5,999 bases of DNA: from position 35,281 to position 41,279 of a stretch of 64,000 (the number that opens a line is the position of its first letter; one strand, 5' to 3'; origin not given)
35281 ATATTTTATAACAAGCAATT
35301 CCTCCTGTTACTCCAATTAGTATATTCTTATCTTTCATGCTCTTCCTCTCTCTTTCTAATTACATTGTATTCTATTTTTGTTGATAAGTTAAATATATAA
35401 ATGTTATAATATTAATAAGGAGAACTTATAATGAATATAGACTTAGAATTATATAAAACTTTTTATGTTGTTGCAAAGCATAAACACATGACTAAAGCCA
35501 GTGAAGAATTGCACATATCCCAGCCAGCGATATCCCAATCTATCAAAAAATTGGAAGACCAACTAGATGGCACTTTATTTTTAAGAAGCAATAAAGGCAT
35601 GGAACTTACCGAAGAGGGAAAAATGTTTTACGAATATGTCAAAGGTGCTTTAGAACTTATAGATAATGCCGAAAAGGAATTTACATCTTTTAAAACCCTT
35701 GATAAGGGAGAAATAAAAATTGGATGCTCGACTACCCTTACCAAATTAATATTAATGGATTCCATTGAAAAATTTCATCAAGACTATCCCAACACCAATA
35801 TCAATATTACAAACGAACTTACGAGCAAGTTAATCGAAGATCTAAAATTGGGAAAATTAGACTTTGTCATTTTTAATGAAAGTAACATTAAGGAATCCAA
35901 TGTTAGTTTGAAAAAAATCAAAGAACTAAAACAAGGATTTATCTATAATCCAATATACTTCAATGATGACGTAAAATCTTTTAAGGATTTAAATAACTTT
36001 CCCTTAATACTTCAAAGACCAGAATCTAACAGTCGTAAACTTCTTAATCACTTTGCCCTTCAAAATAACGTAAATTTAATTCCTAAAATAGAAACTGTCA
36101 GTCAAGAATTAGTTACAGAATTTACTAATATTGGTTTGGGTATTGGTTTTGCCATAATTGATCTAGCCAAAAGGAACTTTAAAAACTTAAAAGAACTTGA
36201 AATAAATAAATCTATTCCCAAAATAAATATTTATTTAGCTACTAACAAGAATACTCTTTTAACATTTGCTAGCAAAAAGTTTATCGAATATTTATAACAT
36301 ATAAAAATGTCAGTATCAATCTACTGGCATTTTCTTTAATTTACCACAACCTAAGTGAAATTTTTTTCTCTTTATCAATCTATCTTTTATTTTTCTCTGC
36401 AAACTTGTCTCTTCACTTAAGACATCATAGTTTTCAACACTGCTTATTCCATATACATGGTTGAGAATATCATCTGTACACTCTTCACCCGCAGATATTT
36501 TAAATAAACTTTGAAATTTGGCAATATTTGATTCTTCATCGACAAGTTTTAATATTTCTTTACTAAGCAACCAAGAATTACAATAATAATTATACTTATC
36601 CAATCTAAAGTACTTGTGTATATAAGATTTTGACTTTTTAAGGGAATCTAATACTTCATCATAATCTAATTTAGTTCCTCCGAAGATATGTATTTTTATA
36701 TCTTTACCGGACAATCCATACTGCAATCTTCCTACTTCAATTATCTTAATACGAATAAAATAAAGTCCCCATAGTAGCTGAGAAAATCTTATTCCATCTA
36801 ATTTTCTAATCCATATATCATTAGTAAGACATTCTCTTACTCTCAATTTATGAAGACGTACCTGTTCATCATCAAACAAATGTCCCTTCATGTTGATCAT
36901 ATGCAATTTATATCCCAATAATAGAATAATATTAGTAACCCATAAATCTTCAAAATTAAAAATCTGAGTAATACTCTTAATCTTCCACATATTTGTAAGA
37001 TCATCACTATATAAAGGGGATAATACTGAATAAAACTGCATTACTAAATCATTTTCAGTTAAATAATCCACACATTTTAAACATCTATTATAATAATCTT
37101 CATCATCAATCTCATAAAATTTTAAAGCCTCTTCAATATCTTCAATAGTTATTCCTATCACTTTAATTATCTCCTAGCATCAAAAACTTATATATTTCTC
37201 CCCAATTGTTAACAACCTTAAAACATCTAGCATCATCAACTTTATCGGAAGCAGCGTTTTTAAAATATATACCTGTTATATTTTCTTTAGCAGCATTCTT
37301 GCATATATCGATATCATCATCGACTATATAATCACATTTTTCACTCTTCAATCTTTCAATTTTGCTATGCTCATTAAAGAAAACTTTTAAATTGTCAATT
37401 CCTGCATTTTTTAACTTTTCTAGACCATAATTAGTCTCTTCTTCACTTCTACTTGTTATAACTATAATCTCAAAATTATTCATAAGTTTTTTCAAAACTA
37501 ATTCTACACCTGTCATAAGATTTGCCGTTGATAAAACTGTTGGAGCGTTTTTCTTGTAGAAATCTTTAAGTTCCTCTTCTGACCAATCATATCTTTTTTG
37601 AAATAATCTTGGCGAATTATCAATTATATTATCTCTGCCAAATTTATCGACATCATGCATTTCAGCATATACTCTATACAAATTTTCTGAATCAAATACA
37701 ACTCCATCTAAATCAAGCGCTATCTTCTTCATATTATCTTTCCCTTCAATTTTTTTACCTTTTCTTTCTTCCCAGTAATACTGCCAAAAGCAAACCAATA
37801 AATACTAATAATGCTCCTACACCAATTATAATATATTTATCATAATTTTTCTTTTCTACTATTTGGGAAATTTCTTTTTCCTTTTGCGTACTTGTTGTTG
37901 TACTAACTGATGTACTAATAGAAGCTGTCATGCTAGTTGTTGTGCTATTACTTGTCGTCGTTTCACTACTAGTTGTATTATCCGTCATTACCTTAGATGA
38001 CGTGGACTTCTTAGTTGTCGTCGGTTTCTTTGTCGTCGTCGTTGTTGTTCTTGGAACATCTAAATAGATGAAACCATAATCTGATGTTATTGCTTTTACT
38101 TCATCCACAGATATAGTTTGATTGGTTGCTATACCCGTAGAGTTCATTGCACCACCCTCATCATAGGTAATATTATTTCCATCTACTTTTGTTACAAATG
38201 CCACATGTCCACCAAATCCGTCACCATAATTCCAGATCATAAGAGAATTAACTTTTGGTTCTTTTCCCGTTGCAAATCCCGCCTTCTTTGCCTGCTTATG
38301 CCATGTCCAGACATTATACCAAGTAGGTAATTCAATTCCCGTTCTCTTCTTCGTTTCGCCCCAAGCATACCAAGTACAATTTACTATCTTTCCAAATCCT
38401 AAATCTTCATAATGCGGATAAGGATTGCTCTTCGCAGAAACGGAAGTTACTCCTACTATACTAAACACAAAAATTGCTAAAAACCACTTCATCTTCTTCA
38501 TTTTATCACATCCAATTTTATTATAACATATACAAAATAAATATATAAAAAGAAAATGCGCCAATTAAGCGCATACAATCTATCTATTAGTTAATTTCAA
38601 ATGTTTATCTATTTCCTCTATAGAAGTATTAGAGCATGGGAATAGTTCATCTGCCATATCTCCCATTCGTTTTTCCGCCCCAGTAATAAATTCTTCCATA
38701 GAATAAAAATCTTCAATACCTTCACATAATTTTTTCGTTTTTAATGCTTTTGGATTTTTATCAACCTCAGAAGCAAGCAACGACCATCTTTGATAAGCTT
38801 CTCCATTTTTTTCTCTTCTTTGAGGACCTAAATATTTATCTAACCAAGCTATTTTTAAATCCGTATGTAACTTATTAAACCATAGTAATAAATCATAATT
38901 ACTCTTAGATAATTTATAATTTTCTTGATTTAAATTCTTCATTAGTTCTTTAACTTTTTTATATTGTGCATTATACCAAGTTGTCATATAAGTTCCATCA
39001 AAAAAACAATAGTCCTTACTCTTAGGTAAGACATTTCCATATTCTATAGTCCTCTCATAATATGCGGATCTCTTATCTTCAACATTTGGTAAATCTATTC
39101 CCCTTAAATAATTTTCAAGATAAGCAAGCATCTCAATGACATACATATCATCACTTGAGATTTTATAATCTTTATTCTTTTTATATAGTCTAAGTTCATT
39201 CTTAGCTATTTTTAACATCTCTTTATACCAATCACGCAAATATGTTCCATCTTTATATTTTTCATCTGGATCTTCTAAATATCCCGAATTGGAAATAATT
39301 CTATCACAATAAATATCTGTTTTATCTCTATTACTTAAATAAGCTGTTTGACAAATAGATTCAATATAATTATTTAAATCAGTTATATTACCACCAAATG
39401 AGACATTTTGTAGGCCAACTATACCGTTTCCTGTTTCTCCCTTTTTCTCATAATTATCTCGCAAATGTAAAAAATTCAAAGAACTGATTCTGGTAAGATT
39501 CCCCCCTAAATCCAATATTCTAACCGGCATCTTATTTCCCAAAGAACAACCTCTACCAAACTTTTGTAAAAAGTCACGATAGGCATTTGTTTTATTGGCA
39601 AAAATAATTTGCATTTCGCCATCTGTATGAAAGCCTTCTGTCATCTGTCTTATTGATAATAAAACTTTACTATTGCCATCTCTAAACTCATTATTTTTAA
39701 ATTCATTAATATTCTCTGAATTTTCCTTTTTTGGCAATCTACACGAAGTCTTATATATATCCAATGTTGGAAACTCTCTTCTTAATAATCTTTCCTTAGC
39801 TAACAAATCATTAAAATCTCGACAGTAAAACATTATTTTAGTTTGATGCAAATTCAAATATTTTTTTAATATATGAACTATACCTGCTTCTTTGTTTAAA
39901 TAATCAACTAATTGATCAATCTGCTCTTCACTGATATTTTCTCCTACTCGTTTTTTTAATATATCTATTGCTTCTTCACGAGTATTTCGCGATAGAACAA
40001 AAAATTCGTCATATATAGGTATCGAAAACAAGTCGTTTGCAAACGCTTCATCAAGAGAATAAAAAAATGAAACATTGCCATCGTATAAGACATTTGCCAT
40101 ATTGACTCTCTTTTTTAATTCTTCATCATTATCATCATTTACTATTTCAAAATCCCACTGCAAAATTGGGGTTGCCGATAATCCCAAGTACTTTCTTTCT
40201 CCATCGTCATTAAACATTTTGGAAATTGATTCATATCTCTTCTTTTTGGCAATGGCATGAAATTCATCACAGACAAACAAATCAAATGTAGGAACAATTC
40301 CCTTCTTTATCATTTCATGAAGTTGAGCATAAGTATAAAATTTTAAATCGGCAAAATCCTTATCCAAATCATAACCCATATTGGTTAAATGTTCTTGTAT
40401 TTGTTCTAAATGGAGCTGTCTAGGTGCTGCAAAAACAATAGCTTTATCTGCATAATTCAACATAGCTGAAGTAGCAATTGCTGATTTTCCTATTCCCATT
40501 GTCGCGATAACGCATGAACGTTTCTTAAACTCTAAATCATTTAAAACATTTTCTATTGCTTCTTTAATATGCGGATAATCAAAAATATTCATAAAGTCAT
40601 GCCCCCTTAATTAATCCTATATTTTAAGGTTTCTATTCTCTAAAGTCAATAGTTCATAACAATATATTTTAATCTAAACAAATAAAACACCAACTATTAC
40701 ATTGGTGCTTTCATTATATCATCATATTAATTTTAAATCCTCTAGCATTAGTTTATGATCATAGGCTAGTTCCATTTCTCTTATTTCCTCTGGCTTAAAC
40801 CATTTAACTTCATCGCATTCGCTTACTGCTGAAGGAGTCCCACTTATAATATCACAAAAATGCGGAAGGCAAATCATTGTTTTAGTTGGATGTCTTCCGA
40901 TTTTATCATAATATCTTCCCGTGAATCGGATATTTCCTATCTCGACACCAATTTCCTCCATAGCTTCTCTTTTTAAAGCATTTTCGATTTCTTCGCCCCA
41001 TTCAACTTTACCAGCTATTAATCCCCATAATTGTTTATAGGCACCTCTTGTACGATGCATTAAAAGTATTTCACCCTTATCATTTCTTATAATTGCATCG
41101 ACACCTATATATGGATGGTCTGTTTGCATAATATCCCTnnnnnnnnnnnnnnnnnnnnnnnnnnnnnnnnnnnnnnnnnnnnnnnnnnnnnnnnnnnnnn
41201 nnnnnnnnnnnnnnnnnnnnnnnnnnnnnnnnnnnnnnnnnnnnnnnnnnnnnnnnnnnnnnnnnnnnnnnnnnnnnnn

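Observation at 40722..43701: Uncharacterised three-gene operon: radical SAM::HD fusion, atypical radical-SAM-like enzyme, NUDIX hydrolase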

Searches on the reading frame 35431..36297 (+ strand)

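Call 28: search_protein_families(library=pfam, proteins=[window:35431-36297:+], max_evalue=0.001)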
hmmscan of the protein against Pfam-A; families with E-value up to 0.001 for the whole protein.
window:35431-36297:+ (288 aa): 3 families
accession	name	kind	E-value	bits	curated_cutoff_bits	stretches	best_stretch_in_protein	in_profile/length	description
PF03466.25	LysR_substrate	-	1.4e-22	80.5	28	1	91-288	4-204/209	LysR substrate binding domain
PF00126.33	HTH_1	-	5.2e-21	74.8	26.6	1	5-64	1-60/60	Bacterial regulatory helix-turn-helix protein, lysR family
PF12849.12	PBP_like_2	-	0.00016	21.9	27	1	92-179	9-93/267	PBP superfamily domain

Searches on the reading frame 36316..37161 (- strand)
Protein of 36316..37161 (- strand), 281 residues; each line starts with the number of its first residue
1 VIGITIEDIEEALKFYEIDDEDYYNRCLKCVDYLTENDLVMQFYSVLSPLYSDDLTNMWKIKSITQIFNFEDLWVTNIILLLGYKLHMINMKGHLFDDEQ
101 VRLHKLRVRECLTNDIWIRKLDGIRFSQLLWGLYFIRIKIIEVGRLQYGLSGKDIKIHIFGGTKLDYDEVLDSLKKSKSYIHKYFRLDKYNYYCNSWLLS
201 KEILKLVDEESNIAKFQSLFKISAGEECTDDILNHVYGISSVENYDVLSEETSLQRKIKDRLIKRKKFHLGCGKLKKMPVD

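Call 28: search_protein_families(library=pfam, proteins=[window:36316-37161:-], max_evalue=0.001)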
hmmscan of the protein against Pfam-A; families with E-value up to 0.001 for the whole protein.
window:36316-37161:- (281 aa): 1 family
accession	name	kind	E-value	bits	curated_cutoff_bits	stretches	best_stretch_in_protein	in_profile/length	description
PF18164.7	GNAT_C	-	6.3e-28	97.9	22.8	1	140-274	1-141/142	GNAT-like C-terminal domain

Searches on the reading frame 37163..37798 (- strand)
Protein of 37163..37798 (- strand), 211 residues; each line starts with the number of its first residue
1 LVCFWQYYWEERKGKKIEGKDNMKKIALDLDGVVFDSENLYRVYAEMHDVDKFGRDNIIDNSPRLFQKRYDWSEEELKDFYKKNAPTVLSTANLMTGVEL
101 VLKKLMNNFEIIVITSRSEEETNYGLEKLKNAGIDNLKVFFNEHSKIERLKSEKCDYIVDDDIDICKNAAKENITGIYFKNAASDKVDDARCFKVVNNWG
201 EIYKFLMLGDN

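Call 28: search_protein_families(library=pfam, proteins=[window:37163-37798:-], max_evalue=0.001)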
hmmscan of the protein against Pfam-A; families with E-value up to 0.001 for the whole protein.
window:37163-37798:- (211 aa): 1 family
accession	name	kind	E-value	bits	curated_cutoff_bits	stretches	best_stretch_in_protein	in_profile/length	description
PF03767.20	Acid_phosphat_B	-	0.00013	22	27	1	94-168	122-201/230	HAD superfamily, subfamily IIIB (Acid phosphatase)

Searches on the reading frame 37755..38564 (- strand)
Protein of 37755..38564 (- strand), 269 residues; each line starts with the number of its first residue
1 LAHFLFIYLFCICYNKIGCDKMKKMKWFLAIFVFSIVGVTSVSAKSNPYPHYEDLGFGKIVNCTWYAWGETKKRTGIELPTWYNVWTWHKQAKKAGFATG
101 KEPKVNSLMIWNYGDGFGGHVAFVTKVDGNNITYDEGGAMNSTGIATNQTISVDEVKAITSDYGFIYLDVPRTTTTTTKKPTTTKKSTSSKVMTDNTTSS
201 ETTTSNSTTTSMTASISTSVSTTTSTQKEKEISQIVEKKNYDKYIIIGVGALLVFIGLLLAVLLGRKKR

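Call 3: search_protein_families(library=pfam, proteins=[window:37755-38564:-], max_evalue=0.01)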
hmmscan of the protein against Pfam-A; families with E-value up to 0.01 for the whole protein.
window:37755-38564:- (269 aa): 2 families
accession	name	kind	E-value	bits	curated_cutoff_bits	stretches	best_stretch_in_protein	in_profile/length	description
PF05257.22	CHAP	-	3.5e-15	56.7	26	1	62-137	10-80/81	CHAP domain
PF01456.22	Mucin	-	0.0012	19.3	34.7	1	172-225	46-101/143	Mucin-like glycoprotein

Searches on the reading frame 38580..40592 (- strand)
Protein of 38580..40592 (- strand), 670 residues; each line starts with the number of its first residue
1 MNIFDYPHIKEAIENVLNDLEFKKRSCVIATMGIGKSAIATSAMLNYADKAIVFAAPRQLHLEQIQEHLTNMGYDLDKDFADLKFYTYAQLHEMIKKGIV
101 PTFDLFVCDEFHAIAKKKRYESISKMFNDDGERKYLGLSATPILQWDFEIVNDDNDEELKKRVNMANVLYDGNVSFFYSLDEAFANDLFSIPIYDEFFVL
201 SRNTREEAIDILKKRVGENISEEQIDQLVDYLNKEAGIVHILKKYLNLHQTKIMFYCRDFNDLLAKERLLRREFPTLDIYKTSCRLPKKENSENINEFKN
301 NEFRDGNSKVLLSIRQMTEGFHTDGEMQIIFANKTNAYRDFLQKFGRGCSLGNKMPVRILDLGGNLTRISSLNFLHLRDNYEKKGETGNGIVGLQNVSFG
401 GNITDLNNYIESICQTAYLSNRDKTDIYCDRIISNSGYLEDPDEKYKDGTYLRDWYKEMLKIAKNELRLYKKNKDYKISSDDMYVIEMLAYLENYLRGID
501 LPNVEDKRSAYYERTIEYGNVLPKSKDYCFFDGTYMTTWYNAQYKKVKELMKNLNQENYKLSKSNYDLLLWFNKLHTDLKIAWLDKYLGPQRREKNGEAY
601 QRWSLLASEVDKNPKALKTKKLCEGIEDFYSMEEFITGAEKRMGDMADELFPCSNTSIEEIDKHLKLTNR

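Call 3: search_protein_families(library=pfam, proteins=[window:38580-40592:-], max_evalue=0.01)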
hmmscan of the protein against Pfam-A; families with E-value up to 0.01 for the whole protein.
window:38580-40592:- (670 aa): 3 families
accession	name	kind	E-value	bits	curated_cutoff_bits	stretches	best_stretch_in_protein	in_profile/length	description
PF04851.21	ResIII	-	1.4e-14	54.8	22.5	1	8-143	7-163/164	Type III restriction enzyme, res subunit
PF00270.35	DEAD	-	8.8e-09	35.7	26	1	10-143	5-161/167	DEAD/DEAH box helicase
PF00271.37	Helicase_C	-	1.7e-05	25.5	23.5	1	240-347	4-105/110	Helicase conserved C-terminal domain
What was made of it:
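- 38580..40592 (-): SF2 helicase (ResIII/DEAD plus an unknown C-terminal half). It is a separate transcription unit and a syntenic neighbour, and is probably not part of the system. Pfam hits in call 3.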

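Call 4: search_protein_families(library=ncbifam, proteins=[window:38580-40592:-], max_evalue=0.01)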
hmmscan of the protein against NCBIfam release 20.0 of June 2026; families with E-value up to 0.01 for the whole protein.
window:38580-40592:- (670 aa): 0 families

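Call 5: search_protein_families(library=padloc, proteins=[window:38580-40592:-], max_evalue=0.01)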
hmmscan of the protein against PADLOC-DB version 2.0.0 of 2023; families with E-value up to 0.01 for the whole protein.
window:38580-40592:- (670 aa): 4 families
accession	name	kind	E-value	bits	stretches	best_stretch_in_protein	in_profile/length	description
PDLC02707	PbeA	-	2e-09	34.6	1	90-347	365-613/672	PbeA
PDLC02704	PbeA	-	7.9e-06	22.6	1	102-347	383-627/682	PbeA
PDLC01323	Cas3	-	1.3e-05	23.1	1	86-142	110-157/294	CAS-I-D; effector_G3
PDLC03659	mREase_IV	-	0.00071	15.5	0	297-362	499-565/945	Type IV methyl-directed restriction enzyme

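Call 69: find_homologous_proteins(query=window:38580-40592:-)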
Query window:38580-40592:- (670 aa): 25 proteins with E <= 0.001 among 8000 candidates.
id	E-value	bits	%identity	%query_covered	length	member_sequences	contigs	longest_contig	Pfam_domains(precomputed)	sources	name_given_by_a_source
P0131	0.0e+0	1530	100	100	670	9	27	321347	PF00270.36,PF00271.38,PF04851.22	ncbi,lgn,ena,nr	ncbi:MAG: DEAD/DEAH box helicase family protein [Bacilli bacterium]|nr:DEAD/DEAH box helicase family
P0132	0.0e+0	1062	69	99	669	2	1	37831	PF00270.36,PF04851.22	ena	-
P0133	0.0e+0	1054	68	100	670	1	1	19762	PF00270.36,PF04851.22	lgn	-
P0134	0.0e+0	1046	70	99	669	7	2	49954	PF00270.36,PF04851.22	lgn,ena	-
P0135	1.9e-296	1003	66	100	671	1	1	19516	PF00270.36,PF00271.38,PF04851.22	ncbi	-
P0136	1.4e-289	980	65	99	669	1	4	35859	PF00270.36,PF04851.22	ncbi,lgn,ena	-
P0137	9.6e-281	951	63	99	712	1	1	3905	PF00270.36,PF04851.22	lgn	-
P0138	1.7e-275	934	64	99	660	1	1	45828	PF00270.36,PF00271.38,PF04851.22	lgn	-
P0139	7.3e-274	928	63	100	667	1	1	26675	PF00270.36,PF00271.38,PF04851.22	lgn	-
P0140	1.4e-271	921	63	100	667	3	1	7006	PF00270.36,PF00271.38,PF04851.22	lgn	-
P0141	9.7e-245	832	56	99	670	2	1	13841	PF00270.36,PF00271.38,PF04851.22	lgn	-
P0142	1.4e-241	822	56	99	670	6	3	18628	PF00270.36,PF00271.38,PF04851.22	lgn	-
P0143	1.9e-201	689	74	60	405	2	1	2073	PF00270.36,PF04851.22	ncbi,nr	ncbi:MAG: DEAD/DEAH box helicase family protein, partial [Bacilli bacterium]|nr:DEAD/DEAH box helica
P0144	7.9e-154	532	40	98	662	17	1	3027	PF00270.36,PF00271.38,PF04851.22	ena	-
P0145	2.1e-17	81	26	55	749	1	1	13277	PF00270.36,PF00271.38,PF04851.22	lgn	-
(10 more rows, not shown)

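Call 70: find_encoding_contigs(protein=P0142, flank=9000, max_places=2)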
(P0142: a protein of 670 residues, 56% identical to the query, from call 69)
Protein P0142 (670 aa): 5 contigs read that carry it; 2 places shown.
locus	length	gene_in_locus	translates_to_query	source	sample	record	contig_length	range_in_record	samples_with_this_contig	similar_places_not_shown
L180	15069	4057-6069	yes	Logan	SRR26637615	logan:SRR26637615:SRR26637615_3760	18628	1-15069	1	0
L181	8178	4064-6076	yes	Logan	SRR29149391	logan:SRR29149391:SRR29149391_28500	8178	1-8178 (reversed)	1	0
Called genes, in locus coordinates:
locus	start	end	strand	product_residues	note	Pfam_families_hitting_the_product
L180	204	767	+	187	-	PF06941:NT5C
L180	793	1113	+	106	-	PF03819:MazG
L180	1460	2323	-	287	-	-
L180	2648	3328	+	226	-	PF03009:GDPD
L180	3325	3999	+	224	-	PF01966:HD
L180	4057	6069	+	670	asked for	PF00270:DEAD, PF04851:ResIII, PF00271:Helicase_C (weak)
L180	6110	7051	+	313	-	-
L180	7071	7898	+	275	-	PF00149:Metallophos, PF12850:Metallophos_2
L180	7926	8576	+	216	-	PF06940:DUF1287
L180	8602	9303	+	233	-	-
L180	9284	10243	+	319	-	-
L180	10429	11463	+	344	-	PF00535:Glycos_transf_2, PF10111:Glyco_tranf_2_2 (weak), PF13641:Glyco_tranf_2_3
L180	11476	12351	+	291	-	PF01545:Cation_efflux, PF16916:ZT_dimer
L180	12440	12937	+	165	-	PF01966:HD (weak)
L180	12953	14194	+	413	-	PF05193:Peptidase_M16_C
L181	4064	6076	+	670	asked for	PF00270:DEAD, PF04851:ResIII, PF00271:Helicase_C (weak)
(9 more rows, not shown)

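Call 71: find_encoding_contigs(protein=P0141, flank=9000, max_places=2)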
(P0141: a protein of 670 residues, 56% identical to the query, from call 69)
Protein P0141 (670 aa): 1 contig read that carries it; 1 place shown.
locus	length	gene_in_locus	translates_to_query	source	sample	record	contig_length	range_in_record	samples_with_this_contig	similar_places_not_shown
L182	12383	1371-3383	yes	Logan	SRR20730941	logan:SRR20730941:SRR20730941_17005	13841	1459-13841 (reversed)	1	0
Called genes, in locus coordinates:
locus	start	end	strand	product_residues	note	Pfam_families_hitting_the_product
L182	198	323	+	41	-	PF08837:DUF1810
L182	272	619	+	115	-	PF08837:DUF1810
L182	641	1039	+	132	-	PF01966:HD (weak)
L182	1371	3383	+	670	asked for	PF00270:DEAD, PF04851:ResIII, PF00271:Helicase_C (faint)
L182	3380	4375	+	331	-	-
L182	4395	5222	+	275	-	PF00149:Metallophos, PF12850:Metallophos_2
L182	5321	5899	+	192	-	PF06940:DUF1287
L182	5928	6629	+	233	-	-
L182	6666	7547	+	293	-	-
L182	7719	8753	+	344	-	PF00535:Glycos_transf_2, PF10111:Glyco_tranf_2_2 (weak), PF13641:Glyco_tranf_2_3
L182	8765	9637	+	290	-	PF01545:Cation_efflux, PF16916:ZT_dimer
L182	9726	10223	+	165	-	PF01966:HD (weak)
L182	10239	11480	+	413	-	PF05193:Peptidase_M16_C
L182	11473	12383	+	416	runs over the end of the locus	PF00675:Peptidase_M16, PF05193:Peptidase_M16_C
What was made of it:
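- Helicase homologues elsewhere sit among NT5C, MazG and HD genes (calls 70, 71).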

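Call 72: find_encoding_contigs(protein=P0144, flank=5000, max_places=2)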
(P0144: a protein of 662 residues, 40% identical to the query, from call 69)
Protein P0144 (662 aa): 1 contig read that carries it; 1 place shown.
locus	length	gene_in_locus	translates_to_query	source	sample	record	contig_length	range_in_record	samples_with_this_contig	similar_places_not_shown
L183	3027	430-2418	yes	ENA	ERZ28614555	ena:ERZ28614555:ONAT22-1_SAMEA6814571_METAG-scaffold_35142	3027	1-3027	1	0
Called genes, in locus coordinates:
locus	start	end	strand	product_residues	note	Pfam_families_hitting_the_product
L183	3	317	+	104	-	?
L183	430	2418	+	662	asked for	PF00270:DEAD, PF04851:ResIII, PF00271:Helicase_C (weak)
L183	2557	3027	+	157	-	?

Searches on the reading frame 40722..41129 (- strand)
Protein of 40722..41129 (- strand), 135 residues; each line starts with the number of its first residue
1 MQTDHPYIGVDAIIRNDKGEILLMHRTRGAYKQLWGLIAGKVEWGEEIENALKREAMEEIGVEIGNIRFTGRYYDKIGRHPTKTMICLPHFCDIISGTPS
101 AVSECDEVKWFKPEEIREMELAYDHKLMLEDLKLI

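Call 3: search_protein_families(library=pfam, proteins=[window:40722-41129:-], max_evalue=0.01)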
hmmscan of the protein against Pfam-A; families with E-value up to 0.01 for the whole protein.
window:40722-41129:- (135 aa): 2 families
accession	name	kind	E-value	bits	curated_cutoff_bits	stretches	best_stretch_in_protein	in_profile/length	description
PF00293.34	NUDIX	-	5.3e-23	81.9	21.1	1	8-130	4-132/134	NUDIX domain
PF14815.12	NUDIX_4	-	5.1e-07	29.9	35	1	12-123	3-105/113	NUDIX domain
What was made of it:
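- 40722..41129 (-): Gene 3, a Nudix hydrolase with a canonical Nudix box. In relatives this operon position is interchangeable. PF00293: 81.9 bits (call 3).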

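Call 4: search_protein_families(library=ncbifam, proteins=[window:40722-41129:-], max_evalue=0.01)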
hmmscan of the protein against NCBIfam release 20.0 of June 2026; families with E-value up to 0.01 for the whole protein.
window:40722-41129:- (135 aa): 26 families (the best 25 are shown)
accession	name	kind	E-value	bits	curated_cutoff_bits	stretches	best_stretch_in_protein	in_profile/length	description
TIGR00586.1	mutt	equivalog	2.8e-14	53.2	97.9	1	9-133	8-128/129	8-oxo-dGTP diphosphatase MutT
NF006530.0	PRK08999.1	equivalog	2.9e-12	46.3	245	1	11-129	10-125/315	Nudix family hydrolase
NF001299.0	PRK00241.1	equivalog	7.5e-11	42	158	1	13-71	141-197/263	NAD(+) diphosphatase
NF007834.0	PRK10546.1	equivalog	2.5e-10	40.3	156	1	10-125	7-118/135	pyrimidine (deoxy)nucleoside triphosphate diphosphatase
NF041652.1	Nud_hyd_Dein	equivalog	2e-09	37.8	200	1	13-119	19-130/152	Nudix hydrolase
NF012016.0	PRK15472.1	equivalog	3e-09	36.7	95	1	12-129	9-135/141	nucleoside triphosphatase NudI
NF008044.0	PRK10776.1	equivalog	3.6e-09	36.6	148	1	12-132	9-126/130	8-oxo-dGTP diphosphatase MutT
NF011963.0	PRK15434.1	subfamily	5.2e-09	36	146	1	5-65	15-75/159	GDP-mannose mannosyl hydrolase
TIGR02705.1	nudix_YtkD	equivalog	5.9e-07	29.2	154.4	1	12-74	29-86/156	RNA deprotection pyrophosphohydrolase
TIGR00052.1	TIGR00052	subfamily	1.2e-06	28.2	79.55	1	33-79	80-126/188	nudix-type nucleoside diphosphatase, YffH/AdpP family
NF008003.0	PRK10729.1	equivalog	2.2e-05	23.9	248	1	34-76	91-133/210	ADP-ribose diphosphatase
NF003787.0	PRK05379.1-4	equivalog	2.6e-05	23.4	449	1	7-85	208-286/346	bifunctional nicotinamide-nucleotide adenylyltransferase/Nudix hydroxylase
NF001938.0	PRK00714.1-5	equivalog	3.9e-05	23.1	116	1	9-64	15-76/172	RNA pyrophosphohydrolase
NF011922.0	PRK15393.1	equivalog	6.7e-05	22.6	152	1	13-118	44-149/182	NUDIX hydrolase YfcD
NF001937.0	PRK00714.1-4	equivalog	7.5e-05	22.4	139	1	9-69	10-67/161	RNA pyrophosphohydrolase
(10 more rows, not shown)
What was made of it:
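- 40722..41129 (-): MutT equivalog TIGR00586: 53.2 bits, below the 97.9 cutoff (call 4).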

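Call 5: search_protein_families(library=padloc, proteins=[window:40722-41129:-], max_evalue=0.01)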
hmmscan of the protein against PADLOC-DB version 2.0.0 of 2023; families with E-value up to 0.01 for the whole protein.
window:40722-41129:- (135 aa): 1 family
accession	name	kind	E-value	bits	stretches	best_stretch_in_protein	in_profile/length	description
PDLC04899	PDC-S07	-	7.5e-18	62.5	1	10-124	10-120/135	-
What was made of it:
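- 40722..41129 (-): PADLOC candidate PDC-S07: 62.5 bits (call 5).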
